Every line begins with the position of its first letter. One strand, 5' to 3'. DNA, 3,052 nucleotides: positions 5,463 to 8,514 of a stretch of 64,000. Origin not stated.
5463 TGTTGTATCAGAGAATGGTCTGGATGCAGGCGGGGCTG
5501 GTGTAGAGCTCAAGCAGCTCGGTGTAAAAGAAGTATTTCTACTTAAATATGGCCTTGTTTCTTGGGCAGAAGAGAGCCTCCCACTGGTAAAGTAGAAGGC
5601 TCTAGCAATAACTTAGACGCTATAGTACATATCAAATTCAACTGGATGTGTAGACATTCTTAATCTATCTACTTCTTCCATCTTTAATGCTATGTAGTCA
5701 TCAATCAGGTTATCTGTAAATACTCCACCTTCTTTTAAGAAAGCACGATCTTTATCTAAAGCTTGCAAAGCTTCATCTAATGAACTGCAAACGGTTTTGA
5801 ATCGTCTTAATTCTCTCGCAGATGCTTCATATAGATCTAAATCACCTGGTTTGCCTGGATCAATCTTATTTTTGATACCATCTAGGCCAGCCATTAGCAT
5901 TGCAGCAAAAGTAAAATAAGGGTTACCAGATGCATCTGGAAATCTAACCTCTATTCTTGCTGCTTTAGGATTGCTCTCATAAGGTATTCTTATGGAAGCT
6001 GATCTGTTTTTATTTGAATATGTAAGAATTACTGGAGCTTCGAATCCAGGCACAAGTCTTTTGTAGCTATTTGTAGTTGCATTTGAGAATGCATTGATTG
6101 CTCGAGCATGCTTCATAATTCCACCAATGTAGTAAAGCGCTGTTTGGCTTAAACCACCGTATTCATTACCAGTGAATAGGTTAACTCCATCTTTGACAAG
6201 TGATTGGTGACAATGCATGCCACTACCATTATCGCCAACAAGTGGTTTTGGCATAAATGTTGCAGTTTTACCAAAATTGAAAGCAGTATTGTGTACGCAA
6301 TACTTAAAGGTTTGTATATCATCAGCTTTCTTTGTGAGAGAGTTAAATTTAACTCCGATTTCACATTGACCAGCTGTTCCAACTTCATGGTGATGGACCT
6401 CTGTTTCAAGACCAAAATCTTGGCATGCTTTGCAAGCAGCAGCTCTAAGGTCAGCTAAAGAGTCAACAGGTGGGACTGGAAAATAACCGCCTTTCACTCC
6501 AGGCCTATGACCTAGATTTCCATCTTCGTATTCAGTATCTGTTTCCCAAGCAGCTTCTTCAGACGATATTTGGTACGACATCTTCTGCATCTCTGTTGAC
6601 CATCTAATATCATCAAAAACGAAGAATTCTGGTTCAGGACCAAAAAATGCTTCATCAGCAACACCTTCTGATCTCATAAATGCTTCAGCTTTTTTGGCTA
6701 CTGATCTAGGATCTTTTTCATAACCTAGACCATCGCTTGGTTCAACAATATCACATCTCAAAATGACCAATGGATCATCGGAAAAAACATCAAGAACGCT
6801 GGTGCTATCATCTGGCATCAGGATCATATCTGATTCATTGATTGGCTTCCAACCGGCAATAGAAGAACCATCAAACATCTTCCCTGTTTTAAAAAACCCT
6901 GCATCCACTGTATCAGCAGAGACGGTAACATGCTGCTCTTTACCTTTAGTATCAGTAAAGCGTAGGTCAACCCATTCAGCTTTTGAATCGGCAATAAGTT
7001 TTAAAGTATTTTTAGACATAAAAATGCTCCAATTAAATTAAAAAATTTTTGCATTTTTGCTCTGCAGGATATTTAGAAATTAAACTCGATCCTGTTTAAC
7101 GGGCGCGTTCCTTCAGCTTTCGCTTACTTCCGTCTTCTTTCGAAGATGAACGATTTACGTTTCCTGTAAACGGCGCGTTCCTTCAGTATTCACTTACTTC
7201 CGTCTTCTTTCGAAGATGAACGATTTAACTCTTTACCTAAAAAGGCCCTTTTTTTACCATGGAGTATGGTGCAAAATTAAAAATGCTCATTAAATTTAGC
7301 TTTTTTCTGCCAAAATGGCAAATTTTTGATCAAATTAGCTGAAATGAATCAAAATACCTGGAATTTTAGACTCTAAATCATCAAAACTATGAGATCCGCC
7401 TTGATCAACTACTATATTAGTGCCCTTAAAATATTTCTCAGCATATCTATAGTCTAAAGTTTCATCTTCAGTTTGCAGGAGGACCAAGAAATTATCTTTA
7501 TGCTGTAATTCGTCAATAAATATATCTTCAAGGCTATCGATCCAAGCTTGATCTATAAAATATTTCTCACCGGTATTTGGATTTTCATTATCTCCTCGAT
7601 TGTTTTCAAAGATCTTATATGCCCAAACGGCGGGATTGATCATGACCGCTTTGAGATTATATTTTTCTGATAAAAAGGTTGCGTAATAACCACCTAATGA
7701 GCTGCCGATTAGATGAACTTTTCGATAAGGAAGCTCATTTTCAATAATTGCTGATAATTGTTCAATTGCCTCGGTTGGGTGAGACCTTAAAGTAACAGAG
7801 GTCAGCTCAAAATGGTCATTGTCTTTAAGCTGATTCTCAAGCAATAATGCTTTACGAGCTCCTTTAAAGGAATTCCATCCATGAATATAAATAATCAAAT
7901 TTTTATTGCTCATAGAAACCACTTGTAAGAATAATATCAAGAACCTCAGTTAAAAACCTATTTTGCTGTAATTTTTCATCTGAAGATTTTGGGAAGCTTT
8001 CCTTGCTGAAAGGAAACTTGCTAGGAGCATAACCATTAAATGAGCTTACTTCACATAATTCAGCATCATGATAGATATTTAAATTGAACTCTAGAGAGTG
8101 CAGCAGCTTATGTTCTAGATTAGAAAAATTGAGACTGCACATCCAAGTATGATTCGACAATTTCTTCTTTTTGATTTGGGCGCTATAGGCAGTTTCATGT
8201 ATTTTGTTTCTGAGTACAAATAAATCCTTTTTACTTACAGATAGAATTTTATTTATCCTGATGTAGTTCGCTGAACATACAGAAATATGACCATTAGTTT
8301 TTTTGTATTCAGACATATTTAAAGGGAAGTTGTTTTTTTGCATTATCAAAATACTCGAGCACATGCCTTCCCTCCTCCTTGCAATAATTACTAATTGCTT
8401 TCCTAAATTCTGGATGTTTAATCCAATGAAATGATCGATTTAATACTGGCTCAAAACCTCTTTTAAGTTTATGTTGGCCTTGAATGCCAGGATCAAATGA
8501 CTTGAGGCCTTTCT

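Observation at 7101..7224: Tandem glutamine-riboswitch-like aptamers in the leader of glnA in a gammaproteobacterium-like genome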

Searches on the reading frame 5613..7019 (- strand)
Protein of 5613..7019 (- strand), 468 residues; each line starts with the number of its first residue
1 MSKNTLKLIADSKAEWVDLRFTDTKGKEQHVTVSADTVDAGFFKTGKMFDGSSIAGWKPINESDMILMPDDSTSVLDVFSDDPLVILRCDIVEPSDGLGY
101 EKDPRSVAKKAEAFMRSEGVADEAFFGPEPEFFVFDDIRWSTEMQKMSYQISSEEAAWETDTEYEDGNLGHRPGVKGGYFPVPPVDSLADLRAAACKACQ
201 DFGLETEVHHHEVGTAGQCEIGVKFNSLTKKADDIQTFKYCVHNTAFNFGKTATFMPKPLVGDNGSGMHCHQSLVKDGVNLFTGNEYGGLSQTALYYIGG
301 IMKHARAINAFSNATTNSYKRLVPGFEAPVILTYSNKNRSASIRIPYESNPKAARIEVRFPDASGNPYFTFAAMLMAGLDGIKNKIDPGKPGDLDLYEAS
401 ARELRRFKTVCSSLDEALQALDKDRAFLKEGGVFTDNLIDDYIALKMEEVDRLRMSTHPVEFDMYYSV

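Call 6: search_protein_families(library=ncbifam, proteins=[window:5613-7019:-])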
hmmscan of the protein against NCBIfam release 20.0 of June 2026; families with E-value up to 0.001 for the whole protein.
window:5613-7019:- (468 aa): 5 families
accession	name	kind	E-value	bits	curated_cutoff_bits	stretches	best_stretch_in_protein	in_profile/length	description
NF007006.0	PRK09469.1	equivalog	3.3e-231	767.8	845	1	3-468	4-469/469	glutamate--ammonia ligase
TIGR00653.1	GlnA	equivalog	2.2e-189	630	429.15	1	5-467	3-462/462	type I glutamate--ammonia ligase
TIGR03105.1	gln_synth_III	equivalog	5.9e-66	222.8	469.6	2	194-465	162-433/435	type III glutamate--ammonia ligase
NF045547.1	GGputSyn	equivalog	7.9e-53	179.7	650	1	164-454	142-431/438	gamma-glutamylputrescine synthetase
NF041605.1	gln_syn_GlnII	equivalog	1.7e-10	40.6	500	1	195-371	153-321/333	glutamine synthetase GlnII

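Call 7: find_related_loci(query=window:5613-7019:-, collection=genome_contigs, flank=3000)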
Query window:5613-7019:- (468 aa) in genome_contigs; peptide patterns used: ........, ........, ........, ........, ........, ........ (x = any residue, [..] = any of these).
600 stretches matched a pattern (row limit reached: there are more); 597 encode a relative of the query (tblastn E <= 1e-3); the best 80 are kept; 80 distinct loci.
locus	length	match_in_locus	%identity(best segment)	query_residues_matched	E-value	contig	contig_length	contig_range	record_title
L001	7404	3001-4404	71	1-468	0e+0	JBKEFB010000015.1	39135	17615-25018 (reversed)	MAG: Zhongshania sp. isolate 3300059488_19 Ga0535656_000244, whole genome shotgun sequence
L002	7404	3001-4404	70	1-468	0e+0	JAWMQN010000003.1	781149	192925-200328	Halieaceae bacterium GM1-29 NODE_3_length_781149_cov_32.238530, whole genome shotgun sequence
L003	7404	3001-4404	70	1-468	0e+0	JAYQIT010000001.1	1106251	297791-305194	MAG: Luminiphilus sp. isolate SD4487_NP_metabat_bins_2.tsv.671 contig_10427_pilon, whole genome shotgun sequence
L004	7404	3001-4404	69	1-468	0e+0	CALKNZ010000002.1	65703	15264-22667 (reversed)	MAG: uncultured Luminiphilus sp. isolate S4_Bin_METABAT__131_1 genome assembly, contig: c_000000197583, whole genome sho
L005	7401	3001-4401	69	1-467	0e+0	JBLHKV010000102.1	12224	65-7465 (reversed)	MAG: Halieaceae bacterium isolate 3300054698_149 Ga0535670_0010406, whole genome shotgun sequence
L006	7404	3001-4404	69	1-468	0e+0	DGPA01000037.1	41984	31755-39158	MAG TPA_asm: Halieaceae bacterium UBA4452 UBA4452_contig_776, whole genome shotgun sequence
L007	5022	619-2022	68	1-468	0e+0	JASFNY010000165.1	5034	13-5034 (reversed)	MAG: Thiohalophilus sp. isolate D0819M02metaG_Bin_199 D0819M02metaG_FD_scaffold_9575_c1, whole genome shotgun sequence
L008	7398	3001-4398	69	2-467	0e+0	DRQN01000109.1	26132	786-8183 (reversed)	MAG TPA_asm: Gammaproteobacteria bacterium isolate HyVt-583 HyVt-583_k145_368265, whole genome shotgun sequence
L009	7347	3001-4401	69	2-468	0e+0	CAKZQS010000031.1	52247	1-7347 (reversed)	MAG TPA_asm: uncultured Ectothiorhodospiraceae bacterium isolate ERR2094164_bin.60_CONCOCT_v1.1_MAG genome assembly, con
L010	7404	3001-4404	68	1-468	0e+0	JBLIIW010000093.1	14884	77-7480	MAG: Halieaceae bacterium isolate 3300054696_122 Ga0535666_0006583, whole genome shotgun sequence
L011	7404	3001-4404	69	1-468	0e+0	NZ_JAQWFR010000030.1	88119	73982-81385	MAG: Oceanicoccus sp. isolate cluster1_bin.102 k141_1095799, whole genome shotgun sequence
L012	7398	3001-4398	68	3-468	0e+0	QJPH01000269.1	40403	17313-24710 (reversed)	MAG: Candidatus Methylumidiphilus alinenensis isolate AMbin10 contig02363, whole genome shotgun sequence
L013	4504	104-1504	67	1-467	0e+0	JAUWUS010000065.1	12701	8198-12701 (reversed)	MAG: Gammaproteobacteria bacterium isolate CSMAG_2612 CSMAG_2612_k141_508855_length_12701_cov_8.9525, whole genome shotg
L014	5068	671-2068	69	2-467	0e+0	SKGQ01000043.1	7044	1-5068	MAG: Ectothiorhodospiraceae bacterium isolate CSBr16_16 CSBr16-15479, whole genome shotgun sequence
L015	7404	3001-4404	68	1-468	0e+0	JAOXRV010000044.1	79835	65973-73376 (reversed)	MAG: Cellvibrionaceae bacterium isolate R2S4C2D_S42.025 k141_114795, whole genome shotgun sequence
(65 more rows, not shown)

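Call 15: find_homologous_proteins(query=window:5613-7019:-, max_evalue=1e-100)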
Query window:5613-7019:- (468 aa): 8000 proteins with E <= 1e-100 among 8000 candidates; the best 120 are listed.
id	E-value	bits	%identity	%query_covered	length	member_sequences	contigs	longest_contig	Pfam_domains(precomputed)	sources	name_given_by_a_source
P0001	0.0e+0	1082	100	100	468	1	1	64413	PF03951.25,PF00120.30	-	-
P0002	0.0e+0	1079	100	100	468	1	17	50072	PF03951.25,PF00120.30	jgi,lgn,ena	jgi:glutamine synthetase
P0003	0.0e+0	1077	100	100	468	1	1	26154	PF03951.25,PF00120.30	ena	-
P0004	0.0e+0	1054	97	100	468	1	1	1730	PF03951.25,PF00120.30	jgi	-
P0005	0.0e+0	1049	97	100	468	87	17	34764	PF03951.25,PF00120.30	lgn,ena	-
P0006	1.4e-288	975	100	90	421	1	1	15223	PF03951.25,PF00120.30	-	-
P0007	1.4e-232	790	72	99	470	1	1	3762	PF03951.25,PF00120.30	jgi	jgi:glutamine synthetase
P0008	1.5e-232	790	72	99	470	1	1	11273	PF03951.25,PF00120.30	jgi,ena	-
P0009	2.1e-232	790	72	99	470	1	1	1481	PF03951.25,PF00120.30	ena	-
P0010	3.8e-232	789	72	99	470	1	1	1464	PF03951.25,PF00120.30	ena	-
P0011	4.0e-232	789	72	99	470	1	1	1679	PF03951.25,PF00120.30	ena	-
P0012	6.1e-232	788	71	99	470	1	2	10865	PF03951.25,PF00120.30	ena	-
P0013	1.2e-231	787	72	99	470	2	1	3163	PF03951.25,PF00120.30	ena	-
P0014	1.5e-231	787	72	100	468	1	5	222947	PF03951.25,PF00120.30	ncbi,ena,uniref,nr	ncbi:MAG: glutamate--ammonia ligase [Spongiibacter sp.]|uniref:Glutamine synthetase n=1 Tax=Spongiib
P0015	1.8e-231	787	71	99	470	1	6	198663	PF03951.25,PF00120.30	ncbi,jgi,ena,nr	ncbi:MAG: glutamate--ammonia ligase [Acidiferrobacterales bacterium]|jgi:glutamine synthetase|nr:glu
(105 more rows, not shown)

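Call 17: find_encoding_contigs(protein=P0005, flank=3000, max_places=10)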
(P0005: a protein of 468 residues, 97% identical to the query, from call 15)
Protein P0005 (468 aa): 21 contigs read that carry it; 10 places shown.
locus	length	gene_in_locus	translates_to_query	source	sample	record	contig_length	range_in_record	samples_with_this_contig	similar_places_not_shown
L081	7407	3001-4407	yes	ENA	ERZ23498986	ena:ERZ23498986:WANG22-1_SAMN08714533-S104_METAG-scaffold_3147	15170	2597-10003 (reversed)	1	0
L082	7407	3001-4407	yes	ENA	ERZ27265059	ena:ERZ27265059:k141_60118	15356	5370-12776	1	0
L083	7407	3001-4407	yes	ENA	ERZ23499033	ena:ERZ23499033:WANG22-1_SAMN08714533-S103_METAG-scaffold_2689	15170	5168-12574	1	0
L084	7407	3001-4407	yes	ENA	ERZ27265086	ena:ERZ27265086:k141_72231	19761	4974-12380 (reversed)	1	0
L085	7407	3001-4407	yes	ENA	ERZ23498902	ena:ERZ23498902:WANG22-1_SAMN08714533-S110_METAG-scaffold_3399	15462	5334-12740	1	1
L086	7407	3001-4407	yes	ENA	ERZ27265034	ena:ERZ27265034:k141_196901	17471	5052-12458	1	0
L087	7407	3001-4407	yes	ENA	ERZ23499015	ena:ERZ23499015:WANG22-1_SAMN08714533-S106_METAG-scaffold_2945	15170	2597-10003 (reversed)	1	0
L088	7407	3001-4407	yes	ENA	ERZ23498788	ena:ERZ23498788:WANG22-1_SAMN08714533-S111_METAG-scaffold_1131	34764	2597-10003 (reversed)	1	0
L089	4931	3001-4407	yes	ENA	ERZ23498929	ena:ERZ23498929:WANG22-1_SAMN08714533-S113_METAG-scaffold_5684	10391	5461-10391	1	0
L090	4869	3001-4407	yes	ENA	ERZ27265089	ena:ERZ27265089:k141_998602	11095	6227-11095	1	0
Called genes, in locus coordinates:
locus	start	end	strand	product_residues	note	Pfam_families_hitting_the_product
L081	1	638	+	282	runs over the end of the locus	PF01040:UbiA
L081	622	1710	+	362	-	PF04339:FemAB_like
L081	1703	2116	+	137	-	PF06853:DUF1249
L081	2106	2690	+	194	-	PF05728:UPF0227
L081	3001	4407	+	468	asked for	PF03951:Gln-synt_N, PF00120:Gln-synt_C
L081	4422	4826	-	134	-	PF00581:Rhodanese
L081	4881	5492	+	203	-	PF00300:His_Phos_1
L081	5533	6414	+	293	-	PF00730:HhH-GPD, PF00633:HHH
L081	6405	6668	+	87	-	PF04362:Iron_traffic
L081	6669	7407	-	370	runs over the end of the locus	PF01467:CTP_transf_like (weak)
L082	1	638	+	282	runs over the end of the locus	PF01040:UbiA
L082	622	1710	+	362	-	PF04339:FemAB_like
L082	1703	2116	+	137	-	PF06853:DUF1249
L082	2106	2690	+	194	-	PF05728:UPF0227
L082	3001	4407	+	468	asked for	PF03951:Gln-synt_N, PF00120:Gln-synt_C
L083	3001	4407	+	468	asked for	PF03951:Gln-synt_N, PF00120:Gln-synt_C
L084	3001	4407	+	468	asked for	PF03951:Gln-synt_N, PF00120:Gln-synt_C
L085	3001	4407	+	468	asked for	PF03951:Gln-synt_N, PF00120:Gln-synt_C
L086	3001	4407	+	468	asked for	PF03951:Gln-synt_N, PF00120:Gln-synt_C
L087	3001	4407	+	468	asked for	PF03951:Gln-synt_N, PF00120:Gln-synt_C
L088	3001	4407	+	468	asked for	PF03951:Gln-synt_N, PF00120:Gln-synt_C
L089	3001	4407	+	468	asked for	PF03951:Gln-synt_N, PF00120:Gln-synt_C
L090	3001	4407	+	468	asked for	PF03951:Gln-synt_N, PF00120:Gln-synt_C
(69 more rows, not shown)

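Call 18: find_encoding_contigs(protein=P0002, flank=3000, max_places=10)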
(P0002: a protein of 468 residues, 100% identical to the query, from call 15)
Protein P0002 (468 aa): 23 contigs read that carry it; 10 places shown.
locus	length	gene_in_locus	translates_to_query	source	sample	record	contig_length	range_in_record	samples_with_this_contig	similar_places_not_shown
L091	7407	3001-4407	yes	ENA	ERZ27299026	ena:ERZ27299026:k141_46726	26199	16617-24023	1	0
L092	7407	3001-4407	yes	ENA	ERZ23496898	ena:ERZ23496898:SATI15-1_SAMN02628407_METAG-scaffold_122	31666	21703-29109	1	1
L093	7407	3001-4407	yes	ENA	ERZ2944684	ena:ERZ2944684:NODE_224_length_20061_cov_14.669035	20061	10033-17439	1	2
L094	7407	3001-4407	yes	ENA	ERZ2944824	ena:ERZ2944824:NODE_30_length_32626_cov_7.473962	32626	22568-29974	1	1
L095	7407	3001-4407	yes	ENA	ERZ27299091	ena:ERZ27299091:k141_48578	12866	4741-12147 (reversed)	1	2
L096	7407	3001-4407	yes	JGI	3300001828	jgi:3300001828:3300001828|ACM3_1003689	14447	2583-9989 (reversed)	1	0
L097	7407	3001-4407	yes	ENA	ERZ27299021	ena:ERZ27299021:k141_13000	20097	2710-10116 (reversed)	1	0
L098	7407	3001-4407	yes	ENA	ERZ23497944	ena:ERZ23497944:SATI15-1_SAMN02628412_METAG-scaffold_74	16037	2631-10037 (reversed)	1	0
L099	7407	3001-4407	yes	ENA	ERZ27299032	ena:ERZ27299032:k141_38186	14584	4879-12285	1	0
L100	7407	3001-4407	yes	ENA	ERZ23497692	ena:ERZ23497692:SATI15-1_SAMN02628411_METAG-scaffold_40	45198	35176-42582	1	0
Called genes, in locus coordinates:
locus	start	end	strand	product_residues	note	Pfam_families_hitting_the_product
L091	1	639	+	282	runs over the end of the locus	PF01040:UbiA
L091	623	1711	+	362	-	PF04339:FemAB_like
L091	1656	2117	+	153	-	PF06853:DUF1249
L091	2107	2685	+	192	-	PF05728:UPF0227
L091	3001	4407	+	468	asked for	PF03951:Gln-synt_N, PF00120:Gln-synt_C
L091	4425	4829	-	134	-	PF00581:Rhodanese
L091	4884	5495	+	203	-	PF00300:His_Phos_1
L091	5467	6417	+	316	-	PF00730:HhH-GPD, PF00633:HHH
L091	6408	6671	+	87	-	PF04362:Iron_traffic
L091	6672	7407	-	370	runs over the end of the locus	PF01467:CTP_transf_like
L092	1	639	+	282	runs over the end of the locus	PF01040:UbiA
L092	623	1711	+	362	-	PF04339:FemAB_like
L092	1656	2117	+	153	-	PF06853:DUF1249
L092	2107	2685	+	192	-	PF05728:UPF0227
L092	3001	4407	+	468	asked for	PF03951:Gln-synt_N, PF00120:Gln-synt_C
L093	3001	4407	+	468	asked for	PF03951:Gln-synt_N, PF00120:Gln-synt_C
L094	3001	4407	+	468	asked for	PF03951:Gln-synt_N, PF00120:Gln-synt_C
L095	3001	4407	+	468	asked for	PF03951:Gln-synt_N, PF00120:Gln-synt_C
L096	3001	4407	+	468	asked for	PF03951:Gln-synt_N, PF00120:Gln-synt_C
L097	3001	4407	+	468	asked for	PF03951:Gln-synt_N, PF00120:Gln-synt_C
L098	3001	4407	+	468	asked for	PF03951:Gln-synt_N, PF00120:Gln-synt_C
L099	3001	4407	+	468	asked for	PF03951:Gln-synt_N, PF00120:Gln-synt_C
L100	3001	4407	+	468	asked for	PF03951:Gln-synt_N, PF00120:Gln-synt_C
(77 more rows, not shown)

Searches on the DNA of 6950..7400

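Call 66: search_rna_families(source=window, start=6950, end=7400, threshold=evalue, max_evalue=1)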
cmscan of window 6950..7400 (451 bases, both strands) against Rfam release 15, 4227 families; matches with E-value up to 1: 5.
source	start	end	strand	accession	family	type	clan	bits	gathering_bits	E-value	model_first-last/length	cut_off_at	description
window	7102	7154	-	RF01739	Glutamine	Cis-reg; riboswitch;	-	70.4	35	8.8e-16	1-53/53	no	Glutamine riboswitch aptamer (glnA leader)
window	7172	7224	-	RF01739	Glutamine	Cis-reg; riboswitch;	-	67.9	35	4.5e-15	1-53/53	no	Glutamine riboswitch aptamer (glnA leader)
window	7209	7310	+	RF02449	ncr1015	Gene; sRNA;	-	24.2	60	0.33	1-121/121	no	Bacillus sRNA ncr1015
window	7234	7344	+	RF01235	snR68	Gene; snRNA; snoRNA; CD-box;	CL00079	21.5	80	0.23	1-137/137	no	Small nucleolar RNA snR68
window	7131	7155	-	RF01704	Glutamine-II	Cis-reg; riboswitch;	-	14.8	33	0.32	1-60/60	no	Glutamine-II riboswitch aptamer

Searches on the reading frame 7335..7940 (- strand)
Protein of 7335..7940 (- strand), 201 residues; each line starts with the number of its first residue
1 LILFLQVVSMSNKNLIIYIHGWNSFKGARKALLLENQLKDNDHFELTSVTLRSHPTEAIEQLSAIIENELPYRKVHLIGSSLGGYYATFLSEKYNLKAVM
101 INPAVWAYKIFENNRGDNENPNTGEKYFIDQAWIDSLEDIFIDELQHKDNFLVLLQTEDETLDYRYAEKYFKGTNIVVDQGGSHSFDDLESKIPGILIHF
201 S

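Call 6: search_protein_families(library=ncbifam, proteins=[window:7335-7940:-])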
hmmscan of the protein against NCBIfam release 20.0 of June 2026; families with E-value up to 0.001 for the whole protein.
window:7335-7940:- (201 aa): 2 families
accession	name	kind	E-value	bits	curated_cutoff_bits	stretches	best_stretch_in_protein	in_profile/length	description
NF008291.0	PRK11071.1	equivalog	2.3e-45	154.7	252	1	15-196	3-184/193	esterase YqiA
NF003431.1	PRK04940.1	equivalog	2.3e-09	37.7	240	1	15-194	1-171/180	alpha/beta hydrolase YcfP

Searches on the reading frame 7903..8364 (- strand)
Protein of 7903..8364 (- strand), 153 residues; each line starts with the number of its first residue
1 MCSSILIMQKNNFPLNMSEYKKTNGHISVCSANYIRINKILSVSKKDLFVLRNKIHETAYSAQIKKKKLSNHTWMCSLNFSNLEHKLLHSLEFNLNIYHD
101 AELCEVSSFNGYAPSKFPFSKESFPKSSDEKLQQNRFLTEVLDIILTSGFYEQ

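Call 6: search_protein_families(library=ncbifam, proteins=[window:7903-8364:-])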
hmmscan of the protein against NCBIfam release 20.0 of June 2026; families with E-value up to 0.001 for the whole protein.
window:7903-8364:- (153 aa): 1 family
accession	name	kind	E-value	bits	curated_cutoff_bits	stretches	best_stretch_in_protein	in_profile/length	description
NF008267.0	PRK11039.1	equivalog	3.1e-07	30.4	195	1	27-150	13-135/141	DUF1249 family protein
